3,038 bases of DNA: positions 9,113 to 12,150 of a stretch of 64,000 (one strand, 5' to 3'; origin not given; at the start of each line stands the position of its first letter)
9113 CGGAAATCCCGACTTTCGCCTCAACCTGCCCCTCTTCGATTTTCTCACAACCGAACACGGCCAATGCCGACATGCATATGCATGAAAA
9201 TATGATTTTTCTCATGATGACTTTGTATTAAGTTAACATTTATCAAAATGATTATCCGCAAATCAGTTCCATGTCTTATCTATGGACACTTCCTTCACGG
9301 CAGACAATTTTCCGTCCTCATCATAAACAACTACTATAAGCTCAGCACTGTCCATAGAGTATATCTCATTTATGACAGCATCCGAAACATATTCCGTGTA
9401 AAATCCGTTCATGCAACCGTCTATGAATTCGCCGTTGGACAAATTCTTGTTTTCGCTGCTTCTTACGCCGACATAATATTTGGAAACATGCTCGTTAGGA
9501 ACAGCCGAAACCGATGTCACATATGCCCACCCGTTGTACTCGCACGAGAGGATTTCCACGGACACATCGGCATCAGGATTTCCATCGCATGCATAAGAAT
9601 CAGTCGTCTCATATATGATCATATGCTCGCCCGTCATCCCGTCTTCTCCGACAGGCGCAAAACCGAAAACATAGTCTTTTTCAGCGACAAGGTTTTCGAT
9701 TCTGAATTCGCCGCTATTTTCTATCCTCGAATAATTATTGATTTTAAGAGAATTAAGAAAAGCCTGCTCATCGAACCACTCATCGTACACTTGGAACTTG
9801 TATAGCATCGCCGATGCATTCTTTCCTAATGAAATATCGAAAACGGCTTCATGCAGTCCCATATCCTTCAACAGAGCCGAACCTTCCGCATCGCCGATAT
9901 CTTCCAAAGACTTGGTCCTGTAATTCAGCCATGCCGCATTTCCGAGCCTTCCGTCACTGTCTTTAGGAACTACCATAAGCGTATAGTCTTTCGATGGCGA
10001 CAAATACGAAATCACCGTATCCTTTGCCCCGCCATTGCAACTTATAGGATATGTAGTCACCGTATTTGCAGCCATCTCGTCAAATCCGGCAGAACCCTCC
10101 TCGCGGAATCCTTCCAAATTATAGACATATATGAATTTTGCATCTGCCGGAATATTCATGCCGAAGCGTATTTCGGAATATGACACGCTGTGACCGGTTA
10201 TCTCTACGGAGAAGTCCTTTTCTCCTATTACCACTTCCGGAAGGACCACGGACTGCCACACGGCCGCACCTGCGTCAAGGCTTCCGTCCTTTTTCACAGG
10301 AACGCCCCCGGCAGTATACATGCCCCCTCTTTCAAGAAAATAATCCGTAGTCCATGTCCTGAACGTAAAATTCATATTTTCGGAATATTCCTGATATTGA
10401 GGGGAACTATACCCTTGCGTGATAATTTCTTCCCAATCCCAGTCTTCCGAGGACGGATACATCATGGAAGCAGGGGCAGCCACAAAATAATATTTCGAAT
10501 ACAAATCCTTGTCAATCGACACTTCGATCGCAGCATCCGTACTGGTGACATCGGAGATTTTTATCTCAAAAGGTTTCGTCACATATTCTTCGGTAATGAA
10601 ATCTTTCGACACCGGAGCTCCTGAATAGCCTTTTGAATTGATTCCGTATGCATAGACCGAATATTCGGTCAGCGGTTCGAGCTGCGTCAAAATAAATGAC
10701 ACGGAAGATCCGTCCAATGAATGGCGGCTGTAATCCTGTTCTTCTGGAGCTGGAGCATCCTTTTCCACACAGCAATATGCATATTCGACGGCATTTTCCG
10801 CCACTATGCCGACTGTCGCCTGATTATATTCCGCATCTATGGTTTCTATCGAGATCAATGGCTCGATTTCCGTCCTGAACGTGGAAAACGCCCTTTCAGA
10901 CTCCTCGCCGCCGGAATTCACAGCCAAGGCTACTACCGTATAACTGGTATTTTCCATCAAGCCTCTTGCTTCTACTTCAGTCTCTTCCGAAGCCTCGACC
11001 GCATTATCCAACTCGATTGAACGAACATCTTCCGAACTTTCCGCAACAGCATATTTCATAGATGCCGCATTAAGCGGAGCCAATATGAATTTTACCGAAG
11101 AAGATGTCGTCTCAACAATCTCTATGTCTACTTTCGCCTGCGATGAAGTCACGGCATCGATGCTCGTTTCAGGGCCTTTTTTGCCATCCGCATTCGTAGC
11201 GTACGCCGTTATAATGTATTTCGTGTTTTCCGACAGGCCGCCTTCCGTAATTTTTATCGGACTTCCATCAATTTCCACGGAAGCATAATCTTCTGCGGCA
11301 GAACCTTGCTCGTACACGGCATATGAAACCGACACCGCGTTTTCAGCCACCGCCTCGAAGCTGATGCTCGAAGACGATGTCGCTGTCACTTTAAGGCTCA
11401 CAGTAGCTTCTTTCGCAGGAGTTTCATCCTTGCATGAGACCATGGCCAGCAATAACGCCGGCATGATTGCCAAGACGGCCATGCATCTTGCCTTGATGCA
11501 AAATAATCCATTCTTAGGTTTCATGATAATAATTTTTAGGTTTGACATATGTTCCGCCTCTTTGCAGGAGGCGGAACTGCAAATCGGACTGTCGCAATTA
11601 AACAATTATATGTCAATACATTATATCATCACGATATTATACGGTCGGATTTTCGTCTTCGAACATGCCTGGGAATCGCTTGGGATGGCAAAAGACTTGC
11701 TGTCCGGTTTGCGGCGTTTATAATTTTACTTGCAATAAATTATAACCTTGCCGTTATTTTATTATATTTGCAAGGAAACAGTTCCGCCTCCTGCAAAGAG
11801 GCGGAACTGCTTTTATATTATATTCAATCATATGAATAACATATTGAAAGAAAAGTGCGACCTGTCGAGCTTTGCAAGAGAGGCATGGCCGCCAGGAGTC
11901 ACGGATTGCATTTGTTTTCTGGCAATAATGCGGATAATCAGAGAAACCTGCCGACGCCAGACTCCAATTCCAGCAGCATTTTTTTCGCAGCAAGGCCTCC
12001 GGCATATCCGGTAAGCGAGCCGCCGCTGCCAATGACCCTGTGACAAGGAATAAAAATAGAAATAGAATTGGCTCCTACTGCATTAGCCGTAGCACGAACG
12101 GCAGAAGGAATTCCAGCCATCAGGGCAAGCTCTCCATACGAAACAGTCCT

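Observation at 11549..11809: Candidate inverton with loxP/FRT-like sites directly upstream of a lipoprotein operon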

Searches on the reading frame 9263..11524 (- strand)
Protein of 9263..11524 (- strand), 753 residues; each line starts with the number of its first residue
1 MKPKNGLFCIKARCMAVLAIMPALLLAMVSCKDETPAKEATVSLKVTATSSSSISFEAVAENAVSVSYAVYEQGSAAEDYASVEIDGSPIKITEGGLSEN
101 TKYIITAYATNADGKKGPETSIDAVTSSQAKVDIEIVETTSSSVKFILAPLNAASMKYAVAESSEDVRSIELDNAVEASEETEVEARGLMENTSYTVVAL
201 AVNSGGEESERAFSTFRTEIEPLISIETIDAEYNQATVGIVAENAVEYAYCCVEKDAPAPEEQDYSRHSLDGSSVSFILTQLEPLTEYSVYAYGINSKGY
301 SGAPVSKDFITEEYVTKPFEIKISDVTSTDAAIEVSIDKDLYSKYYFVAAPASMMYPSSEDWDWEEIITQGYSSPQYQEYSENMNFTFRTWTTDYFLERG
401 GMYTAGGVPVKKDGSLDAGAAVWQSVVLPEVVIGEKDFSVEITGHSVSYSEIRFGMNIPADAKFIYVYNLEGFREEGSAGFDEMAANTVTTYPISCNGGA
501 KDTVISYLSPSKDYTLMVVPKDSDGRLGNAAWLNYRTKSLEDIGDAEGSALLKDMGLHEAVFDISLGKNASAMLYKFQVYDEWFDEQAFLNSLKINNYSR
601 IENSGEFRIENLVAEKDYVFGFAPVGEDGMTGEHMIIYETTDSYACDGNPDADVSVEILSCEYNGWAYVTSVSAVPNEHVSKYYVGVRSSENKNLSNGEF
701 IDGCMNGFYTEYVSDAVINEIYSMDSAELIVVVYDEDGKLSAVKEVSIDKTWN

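Call 8: search_protein_families(library=pfam, proteins=[window:9263-11524:-], max_evalue=0.01)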
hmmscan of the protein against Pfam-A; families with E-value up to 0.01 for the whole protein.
window:9263-11524:- (753 aa): 4 families
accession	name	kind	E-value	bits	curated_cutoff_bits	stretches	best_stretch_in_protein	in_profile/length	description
PF00041.27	fn3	-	3.2e-12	46.9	25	1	136-211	8-78/84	Fibronectin type III domain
PF25059.1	FN3_DSCAM-DSCAML_C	-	3.2e-05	24.6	39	0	177-216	40-80/89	DSCAM/DSCAML C-terminal Fn3-like domain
PF24421.1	Ig_J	-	0.00039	20.9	29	0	511-535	75-99/104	Tip attachment protein J, Ig-like domain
PF17964.7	Big_10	-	0.0063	17.2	22.9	0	173-248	33-106/164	Bacterial Ig domain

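Call 19: find_homologous_proteins(query=window:9263-11524:-, max_evalue=1e-10)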
Query window:9263-11524:- (753 aa): 13 proteins with E <= 1e-10 among 8000 candidates.
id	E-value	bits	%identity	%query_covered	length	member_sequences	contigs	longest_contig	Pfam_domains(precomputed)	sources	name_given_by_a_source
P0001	0.0e+0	1657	100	100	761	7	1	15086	PF00041.28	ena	-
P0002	2.4e-238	811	52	97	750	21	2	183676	PF00041.28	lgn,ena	-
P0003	3.7e-234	797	51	97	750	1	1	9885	PF00041.28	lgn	-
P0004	3.0e-171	589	40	100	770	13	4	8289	PF25059.2,PF23376.2,PF00041.28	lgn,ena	-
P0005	1.3e-167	577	43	98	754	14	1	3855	PF25059.2,PF00041.28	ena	-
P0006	3.5e-164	566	40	100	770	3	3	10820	PF25059.2,PF00041.28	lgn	-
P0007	4.3e-156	539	41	98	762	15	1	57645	PF25059.2,PF23376.2,PF00041.28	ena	-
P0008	4.2e-145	503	40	98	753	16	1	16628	PF25059.2,PF00041.28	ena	-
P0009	1.8e-142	494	38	100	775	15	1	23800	PF25059.2,PF00041.28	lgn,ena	-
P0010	1.2e-140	488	38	97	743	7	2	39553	PF28033.1,PF25059.2,PF23376.2,PF00041.28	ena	-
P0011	1.5e-139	484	42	85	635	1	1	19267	PF25059.2,PF00041.28,PF16656.12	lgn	-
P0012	1.3e-132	462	42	84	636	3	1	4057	PF25059.2,PF00041.28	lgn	-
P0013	8.2e-16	75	27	44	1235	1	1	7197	PF18962.8,PF16887.12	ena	-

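Call 20: find_encoding_contigs(protein=P0002, flank=3000, max_places=6)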
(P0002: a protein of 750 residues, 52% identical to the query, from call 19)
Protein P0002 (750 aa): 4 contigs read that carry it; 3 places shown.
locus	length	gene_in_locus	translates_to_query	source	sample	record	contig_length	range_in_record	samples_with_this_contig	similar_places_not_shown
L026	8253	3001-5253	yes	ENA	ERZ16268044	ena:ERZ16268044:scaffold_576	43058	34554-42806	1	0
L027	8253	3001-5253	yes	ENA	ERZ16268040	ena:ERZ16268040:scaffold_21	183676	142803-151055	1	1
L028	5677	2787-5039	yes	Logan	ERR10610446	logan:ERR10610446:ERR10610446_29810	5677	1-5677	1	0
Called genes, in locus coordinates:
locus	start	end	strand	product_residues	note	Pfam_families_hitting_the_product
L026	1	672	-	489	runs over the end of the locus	PF00133:tRNA-synt_1 (faint), PF01406:tRNA-synt_1e, PF09334:tRNA-synt_1g (faint), PF09190:DALR_2, PF23493:CysS_C (weak)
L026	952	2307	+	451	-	PF17874:TPR_MalT (faint), PF07719:TPR_2 (faint), PF00515:TPR_1 (faint), PF13181:TPR_8 (faint), PF13424:TPR_12 (weak)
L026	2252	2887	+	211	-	PF00165:HTH_AraC (faint), PF12833:HTH_18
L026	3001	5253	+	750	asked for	PF00041:fn3 (faint)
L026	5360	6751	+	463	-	-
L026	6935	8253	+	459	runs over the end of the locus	-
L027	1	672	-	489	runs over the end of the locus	PF00133:tRNA-synt_1 (faint), PF01406:tRNA-synt_1e, PF09334:tRNA-synt_1g (faint), PF09190:DALR_2, PF23493:CysS_C (weak)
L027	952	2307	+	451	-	PF07719:TPR_2 (faint), PF13181:TPR_8 (faint), PF17874:TPR_MalT (faint), PF13424:TPR_12 (weak)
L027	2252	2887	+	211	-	PF00165:HTH_AraC (faint), PF12833:HTH_18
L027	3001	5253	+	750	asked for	PF00041:fn3 (faint)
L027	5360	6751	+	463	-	-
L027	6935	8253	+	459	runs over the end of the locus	-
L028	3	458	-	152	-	?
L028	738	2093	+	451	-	PF17874:TPR_MalT (faint), PF07719:TPR_2 (faint), PF00515:TPR_1 (faint), PF13181:TPR_8 (faint), PF13424:TPR_12 (weak)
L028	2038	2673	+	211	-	PF00165:HTH_AraC (faint), PF12833:HTH_18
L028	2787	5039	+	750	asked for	PF00041:fn3 (faint)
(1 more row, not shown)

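Call 21: find_encoding_contigs(protein=P0007, flank=3000, max_places=4)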
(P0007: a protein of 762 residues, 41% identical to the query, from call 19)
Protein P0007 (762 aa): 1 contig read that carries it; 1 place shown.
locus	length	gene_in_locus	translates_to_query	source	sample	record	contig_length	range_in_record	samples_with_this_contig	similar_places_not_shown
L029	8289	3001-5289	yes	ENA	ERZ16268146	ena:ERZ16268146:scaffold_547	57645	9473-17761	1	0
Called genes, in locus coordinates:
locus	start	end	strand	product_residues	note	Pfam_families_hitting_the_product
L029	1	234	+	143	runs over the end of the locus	PF00011:HSP20, PF17886:ArsA_HSP20 (weak)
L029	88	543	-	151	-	-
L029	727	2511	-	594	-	PF07719:TPR_2 (faint), PF13181:TPR_8 (faint), PF13428:TPR_14 (faint), PF13424:TPR_12, PF00165:HTH_AraC (faint), PF12833:HTH_18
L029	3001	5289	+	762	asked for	PF00041:fn3 (faint), PF25059:FN3_DSCAM-DSCAML_C (faint), PF23376:Fn3_VIN3 (faint)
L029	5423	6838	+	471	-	-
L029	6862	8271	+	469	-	-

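Call 22: find_encoding_contigs(protein=P0004, flank=3000, max_places=4)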
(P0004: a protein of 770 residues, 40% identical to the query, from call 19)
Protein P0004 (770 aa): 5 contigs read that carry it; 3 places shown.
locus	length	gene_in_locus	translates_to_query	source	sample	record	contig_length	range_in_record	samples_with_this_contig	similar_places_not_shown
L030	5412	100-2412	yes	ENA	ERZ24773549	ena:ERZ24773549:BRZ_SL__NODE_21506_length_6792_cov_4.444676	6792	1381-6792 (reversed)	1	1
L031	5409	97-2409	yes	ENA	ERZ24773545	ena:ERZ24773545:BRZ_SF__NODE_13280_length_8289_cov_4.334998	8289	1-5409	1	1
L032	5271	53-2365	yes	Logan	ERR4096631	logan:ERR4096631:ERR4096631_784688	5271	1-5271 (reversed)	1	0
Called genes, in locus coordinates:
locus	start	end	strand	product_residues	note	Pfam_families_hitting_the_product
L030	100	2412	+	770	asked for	PF00041:fn3 (faint), PF23376:Fn3_VIN3 (faint), PF25059:FN3_DSCAM-DSCAML_C (faint)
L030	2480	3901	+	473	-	PF00041:fn3 (faint)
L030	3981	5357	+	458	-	-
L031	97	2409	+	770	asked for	PF00041:fn3 (faint), PF23376:Fn3_VIN3 (faint), PF25059:FN3_DSCAM-DSCAML_C (faint)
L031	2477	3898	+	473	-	PF00041:fn3 (faint)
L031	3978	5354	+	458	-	-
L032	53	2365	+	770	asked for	PF00041:fn3 (faint), PF23376:Fn3_VIN3 (faint), PF25059:FN3_DSCAM-DSCAML_C (faint)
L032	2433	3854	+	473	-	PF00041:fn3 (faint)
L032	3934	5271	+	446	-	?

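Call 45: list_cluster_members(proteins=[P0001, P0014])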
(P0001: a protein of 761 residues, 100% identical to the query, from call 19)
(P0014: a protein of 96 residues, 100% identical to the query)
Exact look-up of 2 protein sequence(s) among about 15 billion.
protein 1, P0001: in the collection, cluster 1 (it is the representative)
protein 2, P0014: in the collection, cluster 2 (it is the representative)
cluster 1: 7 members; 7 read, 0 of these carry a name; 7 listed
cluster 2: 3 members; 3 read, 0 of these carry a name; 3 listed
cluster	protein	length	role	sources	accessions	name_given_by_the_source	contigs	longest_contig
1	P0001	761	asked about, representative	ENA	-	-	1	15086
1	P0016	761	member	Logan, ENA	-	-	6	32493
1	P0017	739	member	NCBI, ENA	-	-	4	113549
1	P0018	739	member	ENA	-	-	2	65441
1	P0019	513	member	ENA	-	-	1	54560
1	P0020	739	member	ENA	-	-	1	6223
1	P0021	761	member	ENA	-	-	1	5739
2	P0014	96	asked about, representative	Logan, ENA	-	-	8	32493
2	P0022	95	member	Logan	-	-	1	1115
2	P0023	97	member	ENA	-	-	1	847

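Call 47: find_encoding_contigs(protein=P0023, flank=2000, max_places=5)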
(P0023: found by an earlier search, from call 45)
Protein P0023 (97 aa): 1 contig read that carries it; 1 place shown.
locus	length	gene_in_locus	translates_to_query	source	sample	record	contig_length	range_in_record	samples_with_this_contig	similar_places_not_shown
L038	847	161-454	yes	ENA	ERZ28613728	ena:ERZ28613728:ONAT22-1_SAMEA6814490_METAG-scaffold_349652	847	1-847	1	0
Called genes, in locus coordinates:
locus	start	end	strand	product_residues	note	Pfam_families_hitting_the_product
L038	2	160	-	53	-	?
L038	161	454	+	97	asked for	-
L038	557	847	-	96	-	?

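Call 48: find_encoding_contigs(protein=P0022, flank=2000, max_places=5)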
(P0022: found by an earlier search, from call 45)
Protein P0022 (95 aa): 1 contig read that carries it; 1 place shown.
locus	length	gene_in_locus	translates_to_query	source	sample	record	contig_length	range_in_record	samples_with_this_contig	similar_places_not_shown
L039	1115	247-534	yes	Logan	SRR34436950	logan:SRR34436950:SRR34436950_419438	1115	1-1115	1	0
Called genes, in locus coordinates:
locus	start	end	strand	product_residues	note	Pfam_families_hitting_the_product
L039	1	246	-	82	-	?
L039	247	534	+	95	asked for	-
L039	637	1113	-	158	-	?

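Call 54: find_encoding_contigs(protein=P0017, flank=2500, max_places=8)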
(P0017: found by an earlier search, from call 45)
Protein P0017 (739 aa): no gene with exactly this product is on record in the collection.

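Call 55: find_encoding_contigs(protein=P0016, flank=1200, max_places=10)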
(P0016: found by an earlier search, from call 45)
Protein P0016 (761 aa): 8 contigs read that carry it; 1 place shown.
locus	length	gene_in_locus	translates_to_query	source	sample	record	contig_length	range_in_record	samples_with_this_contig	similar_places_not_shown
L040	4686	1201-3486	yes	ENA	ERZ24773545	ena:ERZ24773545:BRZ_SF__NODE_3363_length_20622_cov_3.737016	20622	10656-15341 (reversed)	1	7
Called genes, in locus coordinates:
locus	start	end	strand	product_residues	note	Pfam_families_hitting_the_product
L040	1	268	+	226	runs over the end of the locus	PF00730:HhH-GPD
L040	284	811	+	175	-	PF01035:DNA_binding_1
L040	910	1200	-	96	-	-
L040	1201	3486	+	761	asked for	PF00041:fn3 (faint)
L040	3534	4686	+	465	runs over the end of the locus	-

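Call 57: search_protein_families(library=ncbifam, proteins=[window:9263-11524:-], max_evalue=0.1)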
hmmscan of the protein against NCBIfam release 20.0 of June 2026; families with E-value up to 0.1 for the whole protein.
window:9263-11524:- (753 aa): 0 families

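Call 60: search_solved_structures(query=window:9263-11524:-, max_evalue=1)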
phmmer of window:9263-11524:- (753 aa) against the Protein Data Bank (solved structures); distinct sequences matched with E-value up to 1: 28.
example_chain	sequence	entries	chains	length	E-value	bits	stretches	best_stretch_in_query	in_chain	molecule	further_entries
6xay_A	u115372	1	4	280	7.2e-06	27.6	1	91-202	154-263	Fibronectin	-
6xax_B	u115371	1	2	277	0.00011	23.7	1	89-222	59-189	Fibronectin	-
3t1w_A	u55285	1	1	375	0.0002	22.8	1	88-328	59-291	four-domain fibronectin fragment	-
5n47_B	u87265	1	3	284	0.00033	22.1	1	86-294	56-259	Fibronectin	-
4gh7_B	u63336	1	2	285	0.00036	22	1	86-294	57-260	Fibronectin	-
4pbx_A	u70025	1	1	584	0.0046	18.3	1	16-133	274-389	Receptor-type tyrosine-protein phosphatase S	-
1fnh_A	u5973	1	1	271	0.0053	18.1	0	93-205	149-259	PROTEIN (FIBRONECTIN)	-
3r8q_A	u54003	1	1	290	0.006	17.9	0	93-205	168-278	Fibronectin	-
2gee_A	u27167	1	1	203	0.011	17.1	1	132-295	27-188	hypothetical protein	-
2dju_A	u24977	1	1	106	0.013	16.9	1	40-130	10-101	Receptor-type tyrosine-protein phosphatase F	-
6tpw_A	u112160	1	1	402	0.018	16.4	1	41-131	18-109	Receptor-type tyrosine-protein phosphatase F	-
5e53_A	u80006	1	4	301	0.019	16.3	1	11-126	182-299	Contactin-1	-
6tpv_A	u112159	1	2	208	0.03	15.7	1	41-131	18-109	Receptor-type tyrosine-protein phosphatase F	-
3tes_A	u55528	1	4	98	0.056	14.8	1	269-311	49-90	Tencon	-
4m6a_A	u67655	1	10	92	0.068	14.5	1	269-311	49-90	Tencon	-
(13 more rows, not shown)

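Call 66: find_encoding_contigs(protein=P0006, flank=6000, max_places=5)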
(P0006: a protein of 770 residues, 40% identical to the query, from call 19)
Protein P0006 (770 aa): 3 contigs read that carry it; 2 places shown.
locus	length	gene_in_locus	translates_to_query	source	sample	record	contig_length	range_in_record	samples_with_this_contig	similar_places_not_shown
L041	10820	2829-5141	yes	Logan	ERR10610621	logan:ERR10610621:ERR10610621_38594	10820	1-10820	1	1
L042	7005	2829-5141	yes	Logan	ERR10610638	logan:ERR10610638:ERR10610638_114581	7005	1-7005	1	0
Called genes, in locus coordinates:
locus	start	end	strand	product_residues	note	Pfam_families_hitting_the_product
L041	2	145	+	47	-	?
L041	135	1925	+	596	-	PF01496:V_ATPase_I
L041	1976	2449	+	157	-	PF00137:ATP-synt_C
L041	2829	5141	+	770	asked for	PF00041:fn3 (faint), PF25059:FN3_DSCAM-DSCAML_C (faint)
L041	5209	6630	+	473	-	PF00041:fn3 (faint)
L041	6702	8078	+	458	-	-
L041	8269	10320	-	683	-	PF17764:PriA_3primeBD, PF00270:DEAD, PF04851:ResIII, PF18319:Zn_ribbon_PriA, PF00271:Helicase_C, PF18074:PriA_C (weak)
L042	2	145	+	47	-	?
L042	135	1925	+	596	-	PF01496:V_ATPase_I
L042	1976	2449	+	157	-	PF00137:ATP-synt_C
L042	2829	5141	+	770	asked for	PF00041:fn3 (faint), PF25059:FN3_DSCAM-DSCAML_C (faint)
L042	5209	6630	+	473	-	PF00041:fn3 (faint)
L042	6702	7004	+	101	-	?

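Call 82: predict_structure(alignment_id=A2)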
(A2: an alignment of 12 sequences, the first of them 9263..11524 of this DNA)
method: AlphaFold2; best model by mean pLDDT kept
length: 753 residues; sequences in the alignment: 12
mean_pLDDT: 85.6   pTM: 0.50
mean pLDDT of the five models: 85.6, 85.1, 84.3, 83.9, 83.8
residues with pLDDT >= 90: 332; 70-90: 364; 50-70: 23; < 50: 34
segments of 3 or more residues with pLDDT < 50: 4-35
pLDDT, mean of each block of 10 residues (from residue 1): 32 30 35 54 84 88 88 80 82 88 90 86 84 87 89 88 81 81 88 89 85 88 91 84 91 90 85 80 86 88 92 80 84 91 93 83 88 87 86 64 88 89 83 88 87 89 90 88 87 75 85 94 89 92 92 96 96 95 91 90 96 94 91 95 93 94 91 96 94 88 93 95 93 95 89 71
secondary structure, 60 per line:
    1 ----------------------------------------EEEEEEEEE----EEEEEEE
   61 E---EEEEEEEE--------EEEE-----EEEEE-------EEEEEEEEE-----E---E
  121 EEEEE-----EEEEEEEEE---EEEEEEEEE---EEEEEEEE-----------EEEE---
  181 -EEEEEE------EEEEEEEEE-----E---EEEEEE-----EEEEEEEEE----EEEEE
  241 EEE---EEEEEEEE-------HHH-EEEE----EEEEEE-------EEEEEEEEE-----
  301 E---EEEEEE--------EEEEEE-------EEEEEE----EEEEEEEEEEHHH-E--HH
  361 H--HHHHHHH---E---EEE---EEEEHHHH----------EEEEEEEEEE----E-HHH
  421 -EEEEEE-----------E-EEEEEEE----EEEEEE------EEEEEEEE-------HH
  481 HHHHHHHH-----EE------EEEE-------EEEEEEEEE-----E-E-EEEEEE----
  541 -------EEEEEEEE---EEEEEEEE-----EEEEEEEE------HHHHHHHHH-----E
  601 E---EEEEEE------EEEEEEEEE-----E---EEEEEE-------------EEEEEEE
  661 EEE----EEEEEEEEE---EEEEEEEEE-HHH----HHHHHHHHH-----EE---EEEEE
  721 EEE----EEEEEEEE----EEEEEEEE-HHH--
elements in order (helices of 4 or more, strands of 3 or more residues): E41-49 E54-61 E65-72 E81-84 E90-94 E102-110 E120-125 E131-139 E143-151 E155-162 E174-177 E182-187 E194-202 E212-217 E223-231 E236-243 E247-254 E266-269 E274-279 E287-295 E305-310 E319-324 E332-337 E342-351 H364-370 E378-380 E384-387 H388-391 E402-411 E422-427 E441-447 E452-457 E464-471 H479-488 E502-505 E513-521 E531-536 E548-555 E559-566 E572-579 H586-594 E605-610 E617-625 E635-640 E654-663 E668-676 E680-688 H697-705 E716-723 E728-735 E740-747

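Call 84: fold_search(model_id=the predicted structure, library=pdb)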
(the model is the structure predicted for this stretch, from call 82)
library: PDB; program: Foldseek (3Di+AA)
matches with E <= 10: 1858; with E <= 0.001: 395
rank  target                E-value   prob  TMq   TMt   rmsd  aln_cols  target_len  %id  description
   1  8q6t_I                4.0e-19  1.00  0.14  0.11  62.3       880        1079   13  Helical reconstruction of the relaxed thick filament from FIB milled left ventricular mouse myofibrils (released 2023-11-01)
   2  9flp_A                4.3e-16  1.00  0.15  0.13  58.9       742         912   12  CryoEM structure of the neck (1403-2314) in the grappling hook protein A (GhpA) in the bacterium Aureispira sp. CCB-QB (released 2024-10-16)
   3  9fx2                  2.4e-15  1.00  0.13  0.09  43.4       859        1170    8  Structure of methylamine activated CD109 (released 2025-03-19)
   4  8g4l_am               8.9e-15  1.00  0.16  0.12  57.3       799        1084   12  Cryo-EM structure of the human cardiac myosin filament (released 2023-11-01)
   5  9fx3_A                1.5e-14  1.00  0.13  0.09  42.3       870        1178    9  Structure of active human CD109 (released 2025-03-19)
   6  7q62_B                1.5e-14  1.00  0.12  0.11  43.7       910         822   10  Structure of TEV cleaved A2ML1 dimer (A2ML1-TT dimer) (released 2022-04-20)
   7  8qy6_A                1.7e-14  1.00  0.16  0.19  25.7       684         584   11  Structure of interleukin 6 (gp130 P496L mutant). (released 2024-02-21)
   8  9fly_A                1.8e-14  1.00  0.15  0.13  63.3       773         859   10  CryoEM structure of the base (4151-5009) in the grappling hook protein A (GhpA) in the bacterium Aureispira sp. CCB-QB (released 2024-10-16)
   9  8v2b_C                1.9e-14  1.00  0.14  0.14  36.1       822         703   10  Cryo-EM structure of mouse type II OSM receptor complex: model for full extracellular assembly (released 2024-11-20)
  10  8qy5_A                3.8e-14  1.00  0.17  0.20  25.6       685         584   11  Structure of interleukin 6. (released 2024-02-21)
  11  3t1w                  4.2e-14  1.00  0.12  0.22  22.9       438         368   14  Structure of the four-domain fragment Fn7B89 of oncofetal fibronectin (released 2012-03-21)
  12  7q62_A                5.0e-14  1.00  0.11  0.08  43.5       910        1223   10  Structure of TEV cleaved A2ML1 dimer (A2ML1-TT dimer) (released 2022-04-20)
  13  4pbx                  1.4e-13  1.00  0.12  0.15  38.5       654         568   12  Crystal structure of the six N-terminal domains of human receptor protein tyrosine phosphatase sigma (released 2014-11-12)
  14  7q1y_A                1.4e-13  1.00  0.12  0.08  44.9       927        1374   10  X-ray structure of human A2ML1 (released 2022-04-20)
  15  9ba4_A                1.5e-13  1.00  0.15  0.13  28.6       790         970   13  Full-length cross-linked Contactin 2 (CNTN2) (released 2024-07-17)
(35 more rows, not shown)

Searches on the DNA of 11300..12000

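Call 81: search_rna_families(source=window, start=11300, end=12000, threshold=evalue, max_evalue=1)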
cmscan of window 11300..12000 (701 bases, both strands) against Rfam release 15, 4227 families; matches with E-value up to 1: 4.
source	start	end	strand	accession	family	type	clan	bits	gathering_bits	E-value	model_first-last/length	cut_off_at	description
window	11706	11812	+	RF02450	ncr1175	Gene; sRNA;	-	23.4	60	0.081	1-110/110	no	Bacillus sRNA ncr1175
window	11737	11822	-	RF02319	TtnuHACA12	Gene; snRNA; snoRNA; HACA-box;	-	22.8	80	0.88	1-131/131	no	Tetrahymena snoRNA TtnuHACA12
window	11761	11821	+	RF00693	mir-147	Gene; miRNA;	-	21.3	57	0.094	1-78/78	no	mir-147 microRNA precursor family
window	11776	11854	-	RF02450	ncr1175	Gene; sRNA;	-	21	60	0.28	1-110/110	no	Bacillus sRNA ncr1175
